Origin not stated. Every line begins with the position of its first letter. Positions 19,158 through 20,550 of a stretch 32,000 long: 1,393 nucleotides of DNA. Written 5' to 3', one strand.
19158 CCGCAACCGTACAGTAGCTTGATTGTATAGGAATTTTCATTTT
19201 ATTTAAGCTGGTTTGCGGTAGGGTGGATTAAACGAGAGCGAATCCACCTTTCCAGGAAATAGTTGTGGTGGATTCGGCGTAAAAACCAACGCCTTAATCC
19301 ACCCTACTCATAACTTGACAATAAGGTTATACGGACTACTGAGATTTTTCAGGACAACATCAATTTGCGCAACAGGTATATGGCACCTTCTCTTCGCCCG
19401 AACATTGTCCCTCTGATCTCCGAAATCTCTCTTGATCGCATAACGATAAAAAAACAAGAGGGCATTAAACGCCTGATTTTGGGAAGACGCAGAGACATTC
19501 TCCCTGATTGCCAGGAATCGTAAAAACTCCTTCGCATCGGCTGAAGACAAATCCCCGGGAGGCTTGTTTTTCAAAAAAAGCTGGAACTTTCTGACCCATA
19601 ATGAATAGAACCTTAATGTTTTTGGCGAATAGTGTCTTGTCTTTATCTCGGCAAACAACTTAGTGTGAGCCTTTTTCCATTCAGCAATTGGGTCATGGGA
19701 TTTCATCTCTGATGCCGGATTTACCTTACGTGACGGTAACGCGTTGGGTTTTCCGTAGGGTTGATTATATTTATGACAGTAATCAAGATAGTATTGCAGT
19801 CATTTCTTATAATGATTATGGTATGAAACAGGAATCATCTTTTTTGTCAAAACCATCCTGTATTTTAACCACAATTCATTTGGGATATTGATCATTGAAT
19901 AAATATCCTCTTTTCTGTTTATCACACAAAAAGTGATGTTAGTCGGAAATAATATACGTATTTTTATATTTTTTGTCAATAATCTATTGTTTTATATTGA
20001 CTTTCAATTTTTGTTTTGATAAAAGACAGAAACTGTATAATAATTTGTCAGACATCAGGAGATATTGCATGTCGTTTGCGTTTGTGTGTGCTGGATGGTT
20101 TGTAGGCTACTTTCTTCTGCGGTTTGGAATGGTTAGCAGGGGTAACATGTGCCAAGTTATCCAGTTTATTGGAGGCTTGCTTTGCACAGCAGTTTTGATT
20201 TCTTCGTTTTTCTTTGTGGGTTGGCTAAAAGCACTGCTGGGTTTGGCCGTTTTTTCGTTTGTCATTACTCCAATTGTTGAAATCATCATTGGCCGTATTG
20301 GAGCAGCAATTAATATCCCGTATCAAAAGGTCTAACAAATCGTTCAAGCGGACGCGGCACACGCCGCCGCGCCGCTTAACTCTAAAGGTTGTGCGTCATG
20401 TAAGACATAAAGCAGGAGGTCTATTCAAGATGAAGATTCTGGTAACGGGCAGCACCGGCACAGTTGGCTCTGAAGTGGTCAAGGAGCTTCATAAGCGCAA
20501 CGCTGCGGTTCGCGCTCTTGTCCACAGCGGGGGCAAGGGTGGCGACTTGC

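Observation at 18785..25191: Decayed sedentary chromosomal integron: dead intI, then at least five plus-strand cassettes separated by four attC-like sites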

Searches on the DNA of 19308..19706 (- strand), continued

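Call 51: search_with_rna_model(model_id=R2, source=L109, start=7500, end=9500, filters=off, max_evalue=10, show_alignments=3)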
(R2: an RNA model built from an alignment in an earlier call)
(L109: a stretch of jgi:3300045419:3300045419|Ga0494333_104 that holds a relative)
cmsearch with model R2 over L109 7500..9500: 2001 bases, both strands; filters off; matches with E-value up to 10: 9.
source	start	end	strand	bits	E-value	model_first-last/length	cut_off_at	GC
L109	9375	9440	+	34.2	2.2e-07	1-64/64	no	0.68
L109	9375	9440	-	10.8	0.13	1-64/64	no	0.68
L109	9011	9048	-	7.8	0.74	1-64/64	no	0.53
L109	9262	9289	+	6.6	1.4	1-64/64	no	0.46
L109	9053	9131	-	6.5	1.5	14-51/64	no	0.62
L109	7844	7877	-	6.4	1.6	1-64/64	no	0.65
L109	7835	7868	+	5.8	2.2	1-64/64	no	0.56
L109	9011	9048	+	4.3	5.3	1-64/64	no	0.53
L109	9265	9289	-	3.5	8.2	1-64/64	no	0.48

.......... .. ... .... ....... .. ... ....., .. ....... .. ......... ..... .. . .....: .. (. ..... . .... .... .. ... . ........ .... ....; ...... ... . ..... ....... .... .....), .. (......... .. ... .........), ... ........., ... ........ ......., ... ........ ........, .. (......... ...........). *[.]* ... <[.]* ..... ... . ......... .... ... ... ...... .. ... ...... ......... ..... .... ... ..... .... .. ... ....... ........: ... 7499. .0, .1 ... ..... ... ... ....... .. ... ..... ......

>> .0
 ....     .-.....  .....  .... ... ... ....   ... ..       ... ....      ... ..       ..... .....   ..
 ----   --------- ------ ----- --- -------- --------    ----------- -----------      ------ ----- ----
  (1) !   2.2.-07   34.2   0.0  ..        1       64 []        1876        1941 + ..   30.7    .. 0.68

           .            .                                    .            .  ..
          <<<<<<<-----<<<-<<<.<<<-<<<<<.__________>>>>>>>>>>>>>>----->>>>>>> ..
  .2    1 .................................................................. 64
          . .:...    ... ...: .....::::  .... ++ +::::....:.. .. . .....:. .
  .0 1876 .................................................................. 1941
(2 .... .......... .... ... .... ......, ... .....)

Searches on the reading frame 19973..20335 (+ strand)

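Call 4: search_protein_families(library=pfam, proteins=[window:19973-20335:+], max_evalue=0.01)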
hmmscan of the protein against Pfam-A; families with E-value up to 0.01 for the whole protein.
window:19973-20335:+ (120 aa): 1 family
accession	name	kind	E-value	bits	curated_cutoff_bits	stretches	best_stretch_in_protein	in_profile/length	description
PF03994.20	DUF350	-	0.0028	18.2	26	1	5-86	17-97/133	Domain of Unknown Function (DUF350)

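Call 5: search_protein_families(library=ncbifam, proteins=[window:19973-20335:+], max_evalue=0.01)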
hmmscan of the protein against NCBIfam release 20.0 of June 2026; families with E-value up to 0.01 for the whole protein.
window:19973-20335:+ (120 aa): 0 families

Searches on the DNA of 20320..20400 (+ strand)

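Call 8: search_dna_similar(query=window:20320-20400:+, collection=plasmids, mode=distant, max_evalue=10, max_rows=20)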
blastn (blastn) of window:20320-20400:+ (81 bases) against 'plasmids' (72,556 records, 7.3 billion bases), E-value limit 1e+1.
Records with a match: 74; places in all: 82; records where one place covers at least 80% of the query: 0.
Best place of each record, by identity: >=99% 3; 95-99% 27; 90-95% 17; 80-90% 19; 60-80% 8.
By first word of the organism name: Streptomyces 16; Sinorhizobium 10; Burkholderia 9; Azospirillum 8; Sulfitobacter 7; Paraburkholderia 3; Nonomuraea 3; Mesorhizobium 3; Escherichia 1; Citrobacter 1; and 13 more.
By predicted mobility (MOB-suite, as given by PLSDB): non-mobilizable 44; conjugative 16; mobilizable 14.
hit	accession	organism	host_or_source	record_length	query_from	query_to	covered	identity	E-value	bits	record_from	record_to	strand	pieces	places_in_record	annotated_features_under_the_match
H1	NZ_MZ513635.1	Escherichia coli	-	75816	8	65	72%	77.6%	4e-3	46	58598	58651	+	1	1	aadA: ANT(3'')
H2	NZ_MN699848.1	Citrobacter pasteurii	-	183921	14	65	64%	81.5%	4e-3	46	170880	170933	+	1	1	none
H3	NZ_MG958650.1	Pseudomonas aeruginosa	tracheal aspiration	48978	14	65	64%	81.5%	4e-3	46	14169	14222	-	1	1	none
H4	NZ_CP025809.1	Sulfitobacter sp. SK025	Marine surface water,North Sea (surface ...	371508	22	68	58%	79.6%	2e+0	38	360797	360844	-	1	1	M20 aminoacylase family protein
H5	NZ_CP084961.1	Sulfitobacter pontiacus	cell culture,Seawater from the North ...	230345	22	68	58%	79.6%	2e+0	38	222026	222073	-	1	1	M20 aminoacylase family protein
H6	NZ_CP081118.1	Sulfitobacter pontiacus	-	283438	22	68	58%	79.6%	2e+0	38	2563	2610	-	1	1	M20 aminoacylase family protein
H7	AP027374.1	Sulfitobacter pontiacus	-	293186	22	68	58%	79.6%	2e+0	38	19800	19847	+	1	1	amidohydrolase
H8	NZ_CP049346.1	Sulfitobacter pontiacus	-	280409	22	68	58%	79.6%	2e+0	38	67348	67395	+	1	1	M20 aminoacylase family protein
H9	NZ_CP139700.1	Sulfitobacter pontiacus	Bacterial Culture,hydrothermal vent ...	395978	22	68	58%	79.6%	2e+0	38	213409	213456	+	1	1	M20 aminoacylase family protein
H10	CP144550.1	Sulfitobacter pontiacus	cell culture,salt marsh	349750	22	68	58%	79.6%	2e+0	38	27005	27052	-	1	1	record has no annotation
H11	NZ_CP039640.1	Azospirillum sp. TSH100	soil,soil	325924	21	56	44%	84.2%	7e+0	36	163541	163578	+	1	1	glycosyltransferase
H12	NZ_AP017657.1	Sphingobium cloacae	-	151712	22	56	43%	83.3%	7e+0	36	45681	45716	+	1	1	TolC family protein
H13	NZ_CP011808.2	Pandoraea faecigallinarum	cell culture,chicken dung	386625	29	61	41%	84.8%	2e+0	38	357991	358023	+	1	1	hypothetical protein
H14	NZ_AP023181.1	Paraburkholderia sp. PGU19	Physopelta gutta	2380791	25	54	37%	90.0%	2e+0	38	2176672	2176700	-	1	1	none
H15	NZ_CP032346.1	Azospirillum brasilense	soil sample,Agricultural field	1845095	27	56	37%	86.7%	2e+0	37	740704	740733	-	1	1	record has no annotation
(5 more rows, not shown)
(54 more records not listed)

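Call 10: get_annotated_region(hit=H1, flank=3000)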
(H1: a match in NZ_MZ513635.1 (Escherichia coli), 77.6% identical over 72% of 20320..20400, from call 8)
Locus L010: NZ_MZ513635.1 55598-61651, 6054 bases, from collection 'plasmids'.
description: Escherichia coli strain P11 plasmid pP11b, complete sequence
organism: Escherichia coli (NCBI taxid 562)
taxonomy: Bacteria; Pseudomonadota; Gammaproteobacteria; Enterobacterales; Enterobacteriaceae; Escherichia; Escherichia coli
host: -; source: -; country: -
typing (MOB-suite, as given by PLSDB): conjugative; replicon IncU,IncX3; relaxase MOBP; mating-pair formation MPF_T
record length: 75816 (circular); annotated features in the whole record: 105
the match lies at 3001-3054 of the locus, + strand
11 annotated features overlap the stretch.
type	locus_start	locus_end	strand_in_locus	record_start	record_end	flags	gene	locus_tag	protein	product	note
predicted_resistance_gene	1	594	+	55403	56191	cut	aadA2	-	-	ANT(3'')-Ia family aminoglycoside nucleotidyltransferase AadA2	predicted by amrfinderplus; class AMINOGLYCOSIDE; identity 100.0%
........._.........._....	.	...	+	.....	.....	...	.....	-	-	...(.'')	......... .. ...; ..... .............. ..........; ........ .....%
CDS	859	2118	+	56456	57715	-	-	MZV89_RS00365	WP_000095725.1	chloramphenicol efflux MFS transporter CmlA1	-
predicted_resistance_gene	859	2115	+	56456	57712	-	cmlA1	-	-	chloramphenicol efflux MFS transporter CmlA1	predicted by amrfinderplus; class PHENICOL; identity 100.0%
predicted_resistance_gene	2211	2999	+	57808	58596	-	aadA1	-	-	ANT(3'')-Ia family aminoglycoside nucleotidyltransferase AadA1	predicted by amrfinderplus; class AMINOGLYCOSIDE; identity 100.0%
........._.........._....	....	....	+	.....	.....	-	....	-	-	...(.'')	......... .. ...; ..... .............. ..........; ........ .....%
CDS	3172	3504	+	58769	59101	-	qac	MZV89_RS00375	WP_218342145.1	quaternary ammonium compound efflux SMR transporter QacL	-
predicted_resistance_gene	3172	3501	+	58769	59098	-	qacL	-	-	quaternary ammonium compound efflux SMR transporter QacL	predicted by amrfinderplus; class QUATERNARY AMMONIUM; identity 99.09%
CDS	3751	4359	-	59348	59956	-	-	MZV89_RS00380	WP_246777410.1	transposase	GO:0006313 - DNA transposition [Evidence IEA]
predicted_resistance_gene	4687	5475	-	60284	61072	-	sul3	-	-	sulfonamide-resistant dihydropteroate synthase Sul3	predicted by amrfinderplus; class SULFONAMIDE; identity 100.0%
CDS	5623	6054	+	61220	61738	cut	-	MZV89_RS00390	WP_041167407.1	hypothetical protein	-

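Call 11: get_annotated_region(hit=H2, flank=4000)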
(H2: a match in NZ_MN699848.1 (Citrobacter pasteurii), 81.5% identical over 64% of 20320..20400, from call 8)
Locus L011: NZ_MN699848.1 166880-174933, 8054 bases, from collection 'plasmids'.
description: Citrobacter pasteurii strain 175G8 plasmid pCfr-OXA-198, complete sequence
organism: Citrobacter pasteurii (NCBI taxid 1563222)
taxonomy: Bacteria; Pseudomonadota; Gammaproteobacteria; Enterobacterales; Enterobacteriaceae; Citrobacter; Citrobacter pasteurii
host: -; source: -; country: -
typing (MOB-suite, as given by PLSDB): non-mobilizable; replicon IncFIA; mating-pair formation MPF_F
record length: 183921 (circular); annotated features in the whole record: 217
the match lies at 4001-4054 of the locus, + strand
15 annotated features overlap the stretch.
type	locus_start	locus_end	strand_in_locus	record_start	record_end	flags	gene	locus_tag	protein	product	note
CDS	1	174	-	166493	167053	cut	-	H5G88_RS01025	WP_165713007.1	recombinase family protein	GO:0006310 - DNA recombination [Evidence IEA]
CDS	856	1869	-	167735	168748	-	intI1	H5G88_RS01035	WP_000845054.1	class 1 integron integrase IntI1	-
predicted_resistance_gene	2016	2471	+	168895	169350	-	aac(6')-Il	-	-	aminoglycoside N-acetyltransferase AAC(6')-Il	predicted by amrfinderplus; class AMINOGLYCOSIDE; identity 100.0%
CDS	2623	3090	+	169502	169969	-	-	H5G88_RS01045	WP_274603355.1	AAC(3)-I family aminoglycoside N-acetyltransferase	-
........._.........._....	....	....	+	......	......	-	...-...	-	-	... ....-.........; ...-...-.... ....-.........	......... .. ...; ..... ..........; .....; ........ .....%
CDS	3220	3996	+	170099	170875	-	-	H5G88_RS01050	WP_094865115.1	carbapenem-hydrolyzing class D beta-lactamase OXA-198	-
predicted_resistance_gene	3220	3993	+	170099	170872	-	blaOXA-198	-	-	carbapenem-hydrolyzing class D beta-lactamase OXA-198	predicted by amrfinderplus; class BETA-LACTAM; identity 100.0%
CDS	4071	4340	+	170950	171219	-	-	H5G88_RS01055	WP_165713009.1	hypothetical protein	-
CDS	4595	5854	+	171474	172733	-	-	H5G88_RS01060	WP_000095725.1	chloramphenicol efflux MFS transporter CmlA1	-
predicted_resistance_gene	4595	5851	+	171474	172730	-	cmlA1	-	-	chloramphenicol efflux MFS transporter CmlA1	predicted by amrfinderplus; class PHENICOL; identity 100.0%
predicted_resistance_gene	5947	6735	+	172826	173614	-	aadA1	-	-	ANT(3'')-Ia family aminoglycoside nucleotidyltransferase AadA1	predicted by amrfinderplus; class AMINOGLYCOSIDE; identity 100.0%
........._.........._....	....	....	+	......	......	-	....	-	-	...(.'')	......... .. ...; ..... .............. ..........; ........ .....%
CDS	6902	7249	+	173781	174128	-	-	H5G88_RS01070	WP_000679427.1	quaternary ammonium compound efflux SMR transporter QacE delta 1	-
predicted_resistance_gene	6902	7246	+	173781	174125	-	qacEdelta1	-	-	quaternary ammonium compound efflux SMR transporter QacE delta 1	predicted by amrfinderplus; class QUATERNARY AMMONIUM; identity 100.0%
predicted_resistance_gene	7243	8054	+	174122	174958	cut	sul1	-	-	sulfonamide-resistant dihydropteroate synthase Sul1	predicted by amrfinderplus; class SULFONAMIDE; identity 100.0%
